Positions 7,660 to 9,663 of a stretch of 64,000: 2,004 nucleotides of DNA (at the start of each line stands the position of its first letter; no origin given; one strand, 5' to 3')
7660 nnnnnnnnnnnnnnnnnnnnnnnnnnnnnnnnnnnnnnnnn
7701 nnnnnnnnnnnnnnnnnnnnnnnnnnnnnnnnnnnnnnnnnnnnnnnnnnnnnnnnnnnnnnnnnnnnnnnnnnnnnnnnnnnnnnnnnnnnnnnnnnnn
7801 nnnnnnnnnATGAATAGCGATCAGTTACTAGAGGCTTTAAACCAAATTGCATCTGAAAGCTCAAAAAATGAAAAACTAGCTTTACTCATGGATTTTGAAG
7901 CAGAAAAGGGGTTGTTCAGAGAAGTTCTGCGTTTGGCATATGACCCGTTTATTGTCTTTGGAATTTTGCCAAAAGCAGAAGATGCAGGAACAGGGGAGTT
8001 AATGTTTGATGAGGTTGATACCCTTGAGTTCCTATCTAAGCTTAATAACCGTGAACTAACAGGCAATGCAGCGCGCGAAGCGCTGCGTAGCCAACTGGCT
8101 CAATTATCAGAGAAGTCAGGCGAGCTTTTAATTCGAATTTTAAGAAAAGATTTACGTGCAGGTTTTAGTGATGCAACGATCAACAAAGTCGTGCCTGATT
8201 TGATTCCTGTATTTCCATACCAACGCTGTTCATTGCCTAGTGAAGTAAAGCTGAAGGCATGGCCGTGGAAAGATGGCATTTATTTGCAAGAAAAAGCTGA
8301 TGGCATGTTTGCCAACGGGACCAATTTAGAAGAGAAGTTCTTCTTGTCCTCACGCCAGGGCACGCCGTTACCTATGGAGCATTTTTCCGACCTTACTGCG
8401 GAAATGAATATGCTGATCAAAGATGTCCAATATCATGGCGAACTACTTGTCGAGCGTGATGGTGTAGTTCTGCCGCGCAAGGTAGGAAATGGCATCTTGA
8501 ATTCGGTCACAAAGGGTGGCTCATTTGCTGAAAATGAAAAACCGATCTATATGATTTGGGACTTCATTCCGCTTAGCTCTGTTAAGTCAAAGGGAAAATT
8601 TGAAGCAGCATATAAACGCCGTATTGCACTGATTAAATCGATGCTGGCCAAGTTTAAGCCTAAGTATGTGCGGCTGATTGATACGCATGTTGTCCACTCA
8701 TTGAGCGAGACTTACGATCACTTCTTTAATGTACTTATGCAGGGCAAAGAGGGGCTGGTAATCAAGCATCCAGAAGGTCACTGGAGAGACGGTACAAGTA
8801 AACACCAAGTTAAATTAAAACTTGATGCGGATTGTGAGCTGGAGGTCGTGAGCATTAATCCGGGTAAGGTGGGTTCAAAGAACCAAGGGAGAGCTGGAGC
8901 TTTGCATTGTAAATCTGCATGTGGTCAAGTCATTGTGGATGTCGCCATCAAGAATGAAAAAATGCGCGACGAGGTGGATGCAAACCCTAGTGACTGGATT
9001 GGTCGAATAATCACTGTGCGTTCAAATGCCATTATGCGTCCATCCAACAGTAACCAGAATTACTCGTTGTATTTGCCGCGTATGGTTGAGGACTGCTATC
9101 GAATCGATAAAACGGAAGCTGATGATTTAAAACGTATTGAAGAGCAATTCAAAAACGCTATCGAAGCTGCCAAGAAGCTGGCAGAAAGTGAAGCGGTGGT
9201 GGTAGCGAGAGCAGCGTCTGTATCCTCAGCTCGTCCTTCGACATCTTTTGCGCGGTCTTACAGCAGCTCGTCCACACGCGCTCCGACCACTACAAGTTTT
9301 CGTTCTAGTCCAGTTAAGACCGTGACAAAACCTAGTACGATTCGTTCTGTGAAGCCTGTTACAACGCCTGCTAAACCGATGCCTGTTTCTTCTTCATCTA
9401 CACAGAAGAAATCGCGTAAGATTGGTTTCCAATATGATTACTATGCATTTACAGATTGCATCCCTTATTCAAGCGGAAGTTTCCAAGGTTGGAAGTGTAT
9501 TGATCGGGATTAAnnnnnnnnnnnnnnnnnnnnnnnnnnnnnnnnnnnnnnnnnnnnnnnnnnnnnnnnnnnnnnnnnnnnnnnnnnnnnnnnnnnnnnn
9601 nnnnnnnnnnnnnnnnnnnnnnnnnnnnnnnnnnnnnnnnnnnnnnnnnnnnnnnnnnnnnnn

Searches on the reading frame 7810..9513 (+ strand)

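Call 6: search_protein_families(library=pfam, proteins=[window:7810-9513:+], max_evalue=0.01)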
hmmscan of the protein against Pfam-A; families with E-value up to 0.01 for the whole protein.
window:7810-9513:+ (567 aa): 2 families
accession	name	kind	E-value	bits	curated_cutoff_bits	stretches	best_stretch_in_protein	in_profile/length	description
PF01068.26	DNA_ligase_A_M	-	1.2e-10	41.9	26.2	1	155-337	20-204/204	ATP dependent DNA ligase domain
PF04675.19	DNA_ligase_A_N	-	0.0073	16.9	24.6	0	73-126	116-171/174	DNA ligase N terminus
